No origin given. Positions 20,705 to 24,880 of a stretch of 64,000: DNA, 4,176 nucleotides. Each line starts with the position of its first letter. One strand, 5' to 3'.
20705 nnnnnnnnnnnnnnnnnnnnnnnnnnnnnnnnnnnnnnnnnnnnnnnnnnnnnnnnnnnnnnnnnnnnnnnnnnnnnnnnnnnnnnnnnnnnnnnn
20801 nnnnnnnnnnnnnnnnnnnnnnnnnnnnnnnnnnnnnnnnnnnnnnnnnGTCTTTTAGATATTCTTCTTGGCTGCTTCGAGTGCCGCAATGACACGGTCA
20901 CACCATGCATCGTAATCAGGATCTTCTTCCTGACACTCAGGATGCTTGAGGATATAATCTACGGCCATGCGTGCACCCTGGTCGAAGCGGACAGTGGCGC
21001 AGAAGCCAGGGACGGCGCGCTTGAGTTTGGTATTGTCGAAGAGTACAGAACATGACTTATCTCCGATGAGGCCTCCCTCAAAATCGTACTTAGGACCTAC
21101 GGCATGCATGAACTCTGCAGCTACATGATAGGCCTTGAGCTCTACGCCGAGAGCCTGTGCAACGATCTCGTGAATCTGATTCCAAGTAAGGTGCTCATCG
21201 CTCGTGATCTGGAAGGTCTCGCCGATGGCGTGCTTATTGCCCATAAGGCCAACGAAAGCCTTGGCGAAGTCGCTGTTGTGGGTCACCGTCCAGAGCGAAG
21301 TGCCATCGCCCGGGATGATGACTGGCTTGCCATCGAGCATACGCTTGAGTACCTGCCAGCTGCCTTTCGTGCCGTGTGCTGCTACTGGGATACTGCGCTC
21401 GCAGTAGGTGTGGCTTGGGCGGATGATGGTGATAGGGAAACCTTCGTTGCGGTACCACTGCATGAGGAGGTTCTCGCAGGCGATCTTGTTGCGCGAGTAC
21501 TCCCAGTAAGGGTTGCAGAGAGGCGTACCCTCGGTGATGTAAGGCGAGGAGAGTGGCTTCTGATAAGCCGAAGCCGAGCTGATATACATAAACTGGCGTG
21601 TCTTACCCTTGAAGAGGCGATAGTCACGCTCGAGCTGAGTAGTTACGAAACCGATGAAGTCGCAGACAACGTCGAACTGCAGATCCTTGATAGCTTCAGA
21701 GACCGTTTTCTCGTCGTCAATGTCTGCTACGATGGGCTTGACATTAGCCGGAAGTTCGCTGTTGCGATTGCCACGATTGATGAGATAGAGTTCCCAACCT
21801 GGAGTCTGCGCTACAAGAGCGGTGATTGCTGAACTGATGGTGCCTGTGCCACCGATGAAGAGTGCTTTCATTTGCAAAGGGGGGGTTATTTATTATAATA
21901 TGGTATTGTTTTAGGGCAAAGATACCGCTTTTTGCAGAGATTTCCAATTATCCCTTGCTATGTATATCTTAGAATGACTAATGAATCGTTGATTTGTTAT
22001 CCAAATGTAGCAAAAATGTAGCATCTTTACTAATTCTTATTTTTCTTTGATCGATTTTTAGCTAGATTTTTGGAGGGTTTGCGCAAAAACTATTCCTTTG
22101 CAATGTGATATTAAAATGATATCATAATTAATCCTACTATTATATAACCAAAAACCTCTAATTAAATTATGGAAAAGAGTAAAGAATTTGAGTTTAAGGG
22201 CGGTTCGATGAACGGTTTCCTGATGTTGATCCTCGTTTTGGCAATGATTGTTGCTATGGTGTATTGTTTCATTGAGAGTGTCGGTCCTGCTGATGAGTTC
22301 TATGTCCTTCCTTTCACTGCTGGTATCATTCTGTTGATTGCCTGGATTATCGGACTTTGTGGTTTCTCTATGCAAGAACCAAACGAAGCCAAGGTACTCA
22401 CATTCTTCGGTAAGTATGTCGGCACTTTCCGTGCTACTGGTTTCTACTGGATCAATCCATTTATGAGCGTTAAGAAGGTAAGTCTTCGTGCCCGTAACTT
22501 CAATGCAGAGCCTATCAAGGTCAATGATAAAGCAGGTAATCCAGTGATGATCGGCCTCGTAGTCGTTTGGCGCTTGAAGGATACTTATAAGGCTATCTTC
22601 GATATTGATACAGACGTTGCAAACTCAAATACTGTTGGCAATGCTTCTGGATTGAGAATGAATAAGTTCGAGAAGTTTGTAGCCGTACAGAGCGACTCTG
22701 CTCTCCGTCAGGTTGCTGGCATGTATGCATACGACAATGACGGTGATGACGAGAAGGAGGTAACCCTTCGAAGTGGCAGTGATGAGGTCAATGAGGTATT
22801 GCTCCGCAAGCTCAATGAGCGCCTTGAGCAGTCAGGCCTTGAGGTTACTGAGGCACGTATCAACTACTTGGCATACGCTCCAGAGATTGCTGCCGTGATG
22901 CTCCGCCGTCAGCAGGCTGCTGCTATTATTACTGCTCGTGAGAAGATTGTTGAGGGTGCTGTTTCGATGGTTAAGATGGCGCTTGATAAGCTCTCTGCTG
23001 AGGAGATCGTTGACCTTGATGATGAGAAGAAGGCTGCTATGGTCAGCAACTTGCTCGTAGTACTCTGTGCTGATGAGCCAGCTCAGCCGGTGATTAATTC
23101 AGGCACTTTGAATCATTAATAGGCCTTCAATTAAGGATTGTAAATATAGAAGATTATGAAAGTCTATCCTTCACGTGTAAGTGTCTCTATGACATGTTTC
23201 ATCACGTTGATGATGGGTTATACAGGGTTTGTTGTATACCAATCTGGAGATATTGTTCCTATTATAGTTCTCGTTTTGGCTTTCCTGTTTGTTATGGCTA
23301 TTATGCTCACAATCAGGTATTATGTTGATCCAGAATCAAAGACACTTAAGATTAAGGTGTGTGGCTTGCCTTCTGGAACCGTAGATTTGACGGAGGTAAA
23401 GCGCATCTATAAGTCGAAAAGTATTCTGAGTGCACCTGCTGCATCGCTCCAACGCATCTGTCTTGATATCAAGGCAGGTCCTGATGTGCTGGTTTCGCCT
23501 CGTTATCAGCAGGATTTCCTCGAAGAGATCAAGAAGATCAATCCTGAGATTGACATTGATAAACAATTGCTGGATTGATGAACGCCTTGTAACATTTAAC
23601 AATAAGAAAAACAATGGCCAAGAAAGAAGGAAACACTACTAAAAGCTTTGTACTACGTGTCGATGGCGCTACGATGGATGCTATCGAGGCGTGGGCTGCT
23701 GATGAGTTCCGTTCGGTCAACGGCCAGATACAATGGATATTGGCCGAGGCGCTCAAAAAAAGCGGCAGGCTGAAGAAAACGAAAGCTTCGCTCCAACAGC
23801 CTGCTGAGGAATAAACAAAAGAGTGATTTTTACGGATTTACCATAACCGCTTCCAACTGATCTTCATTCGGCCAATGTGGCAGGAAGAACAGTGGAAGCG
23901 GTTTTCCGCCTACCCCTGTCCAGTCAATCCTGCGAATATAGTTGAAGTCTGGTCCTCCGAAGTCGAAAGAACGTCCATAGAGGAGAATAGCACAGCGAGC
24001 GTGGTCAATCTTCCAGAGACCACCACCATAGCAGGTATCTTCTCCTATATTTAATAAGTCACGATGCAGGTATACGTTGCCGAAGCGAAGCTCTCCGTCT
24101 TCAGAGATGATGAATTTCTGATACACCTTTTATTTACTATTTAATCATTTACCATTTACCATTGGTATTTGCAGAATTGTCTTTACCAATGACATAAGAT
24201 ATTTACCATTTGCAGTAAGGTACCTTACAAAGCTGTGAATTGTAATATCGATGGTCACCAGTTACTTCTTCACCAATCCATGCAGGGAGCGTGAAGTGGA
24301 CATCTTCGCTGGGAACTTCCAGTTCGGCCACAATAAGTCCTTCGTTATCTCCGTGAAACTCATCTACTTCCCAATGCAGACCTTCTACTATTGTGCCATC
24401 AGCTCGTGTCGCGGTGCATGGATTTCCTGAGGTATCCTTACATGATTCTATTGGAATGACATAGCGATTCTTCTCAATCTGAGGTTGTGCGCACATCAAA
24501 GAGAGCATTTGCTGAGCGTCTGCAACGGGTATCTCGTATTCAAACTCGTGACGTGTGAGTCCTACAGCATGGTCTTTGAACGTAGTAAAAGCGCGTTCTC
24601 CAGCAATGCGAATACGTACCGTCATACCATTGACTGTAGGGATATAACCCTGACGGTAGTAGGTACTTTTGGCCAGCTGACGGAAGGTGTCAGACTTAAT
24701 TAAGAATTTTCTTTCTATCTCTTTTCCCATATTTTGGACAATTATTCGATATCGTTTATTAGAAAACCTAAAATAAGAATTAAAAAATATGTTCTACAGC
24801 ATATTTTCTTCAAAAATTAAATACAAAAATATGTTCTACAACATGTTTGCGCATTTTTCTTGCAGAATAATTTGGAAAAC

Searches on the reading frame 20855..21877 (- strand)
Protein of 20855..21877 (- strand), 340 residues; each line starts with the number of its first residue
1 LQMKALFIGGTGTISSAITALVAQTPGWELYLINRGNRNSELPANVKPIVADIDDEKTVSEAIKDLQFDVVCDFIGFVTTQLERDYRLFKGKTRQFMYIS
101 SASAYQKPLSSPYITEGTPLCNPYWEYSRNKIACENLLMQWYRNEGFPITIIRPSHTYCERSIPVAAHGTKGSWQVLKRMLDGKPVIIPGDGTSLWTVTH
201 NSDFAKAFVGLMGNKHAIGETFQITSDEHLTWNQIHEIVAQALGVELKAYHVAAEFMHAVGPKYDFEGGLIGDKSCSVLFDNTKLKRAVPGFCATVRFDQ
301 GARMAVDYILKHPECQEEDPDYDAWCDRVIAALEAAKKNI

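Call 8: search_protein_families(library=pfam, proteins=[window:20855-21877:-], max_evalue=0.01)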
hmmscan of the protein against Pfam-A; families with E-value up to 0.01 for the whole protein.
window:20855-21877:- (340 aa): 5 families
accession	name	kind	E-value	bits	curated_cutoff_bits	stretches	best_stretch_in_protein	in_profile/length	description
PF01370.27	Epimerase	-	6.7e-23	81.8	20.9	1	6-224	2-239/240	NAD dependent epimerase/dehydratase family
PF16363.11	GDP_Man_Dehyd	-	8.5e-10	39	27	1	92-303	120-330/332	GDP-mannose 4,6 dehydratase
PF13460.12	NAD_binding_10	-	0.00028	21.3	27.2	1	9-158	1-147/184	NAD(P)H-binding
PF07993.18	NAD_binding_4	-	0.0007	19.3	20.1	1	126-177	176-226/258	Male sterility protein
PF04321.23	RmlD_sub_bind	-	0.00074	19.1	27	0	3-72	1-56/287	RmlD substrate binding domain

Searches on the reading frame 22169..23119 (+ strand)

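Call 8: search_protein_families(library=pfam, proteins=[window:22169-23119:+], max_evalue=0.01)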
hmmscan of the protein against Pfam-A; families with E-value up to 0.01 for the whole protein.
window:22169-23119:+ (316 aa): 1 family
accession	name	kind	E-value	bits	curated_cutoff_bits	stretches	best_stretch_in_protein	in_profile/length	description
PF01145.31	Band_7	-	1.1e-18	68.3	23.6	1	70-259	4-170/176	SPFH domain / Band 7 family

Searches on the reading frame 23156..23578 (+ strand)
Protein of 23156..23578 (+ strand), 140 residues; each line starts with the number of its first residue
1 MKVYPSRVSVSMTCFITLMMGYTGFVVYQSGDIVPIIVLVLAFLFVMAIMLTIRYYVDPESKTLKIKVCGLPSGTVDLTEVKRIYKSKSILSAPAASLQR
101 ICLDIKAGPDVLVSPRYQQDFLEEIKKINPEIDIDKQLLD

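Call 8: search_protein_families(library=pfam, proteins=[window:23156-23578:+], max_evalue=0.01)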
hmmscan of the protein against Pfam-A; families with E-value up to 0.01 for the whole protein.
window:23156-23578:+ (140 aa): 2 families
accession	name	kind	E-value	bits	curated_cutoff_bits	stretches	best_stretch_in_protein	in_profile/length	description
PF06713.17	bPH_4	-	2.4e-11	44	22.9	1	55-129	3-74/74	Bacterial PH domain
PF13314.11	DUF4083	-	0.0076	16.6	25.4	0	34-59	7-32/57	Domain of unknown function (DUF4083)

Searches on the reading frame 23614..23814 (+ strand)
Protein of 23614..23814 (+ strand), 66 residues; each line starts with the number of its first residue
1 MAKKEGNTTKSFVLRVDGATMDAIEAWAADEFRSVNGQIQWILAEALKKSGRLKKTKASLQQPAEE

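Call 8: search_protein_families(library=pfam, proteins=[window:23614-23814:+], max_evalue=0.01)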
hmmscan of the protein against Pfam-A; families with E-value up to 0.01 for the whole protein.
window:23614-23814:+ (66 aa): 2 families
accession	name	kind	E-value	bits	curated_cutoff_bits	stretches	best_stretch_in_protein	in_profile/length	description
PF03869.20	Arc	-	4.5e-05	23.7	20.4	1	9-54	4-49/50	Arc-like DNA binding domain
PF07878.17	RHH_5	-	0.0096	16.1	26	0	21-49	13-41/43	CopG-like RHH_1 or ribbon-helix-helix domain, RHH_5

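Call 16: find_encoding_contigs(protein=window:23614-23814:+, flank=8000, max_places=10)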
Protein window:23614-23814:+ (66 aa): no gene with exactly this product is on record in the collection.

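Call 56: search_protein_families(library=ncbifam, proteins=[window:23614-23814:+], max_evalue=0.01)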
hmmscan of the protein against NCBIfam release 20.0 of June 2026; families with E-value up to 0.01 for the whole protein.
window:23614-23814:+ (66 aa): 0 families

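Call 57: search_protein_families(library=phrogs, proteins=[window:23614-23814:+], max_evalue=0.01)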
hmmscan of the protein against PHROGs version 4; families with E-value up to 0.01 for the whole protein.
window:23614-23814:+ (66 aa): 3 families
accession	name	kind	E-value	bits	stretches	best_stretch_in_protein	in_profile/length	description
phrog_228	-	transcription regulation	0.00013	22.8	1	3-60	4-61/251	Arc-like repressor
phrog_1287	-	unknown function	0.00019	22.8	1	1-60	1-60/115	-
phrog_7906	-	transcription regulation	0.00023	22.9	1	1-59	1-59/111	Arc-like transcriptional regulator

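Call 72: search_protein_families(library=padloc, proteins=[window:23614-23814:+], max_evalue=0.01)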
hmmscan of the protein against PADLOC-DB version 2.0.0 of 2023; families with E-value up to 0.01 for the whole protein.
window:23614-23814:+ (66 aa): 0 families

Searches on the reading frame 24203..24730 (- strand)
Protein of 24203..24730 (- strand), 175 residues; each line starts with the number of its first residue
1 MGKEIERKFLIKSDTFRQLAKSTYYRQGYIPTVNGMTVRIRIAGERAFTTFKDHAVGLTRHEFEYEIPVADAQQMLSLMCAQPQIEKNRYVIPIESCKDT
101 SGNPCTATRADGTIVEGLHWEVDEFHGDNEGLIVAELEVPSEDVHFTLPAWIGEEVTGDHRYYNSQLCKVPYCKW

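Call 56: search_protein_families(library=ncbifam, proteins=[window:24203-24730:-], max_evalue=0.01)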
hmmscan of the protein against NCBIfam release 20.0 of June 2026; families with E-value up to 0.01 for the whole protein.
window:24203-24730:- (175 aa): 0 families

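Call 83: search_protein_families(library=pfam, proteins=[window:24203-24730:-], max_evalue=0.0001)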
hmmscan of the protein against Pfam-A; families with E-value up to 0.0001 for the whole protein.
window:24203-24730:- (175 aa): 1 family
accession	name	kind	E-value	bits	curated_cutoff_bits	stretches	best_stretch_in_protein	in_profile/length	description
PF01928.26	CYTH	-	8e-12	45.8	23.2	1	3-163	2-179/179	CYTH domain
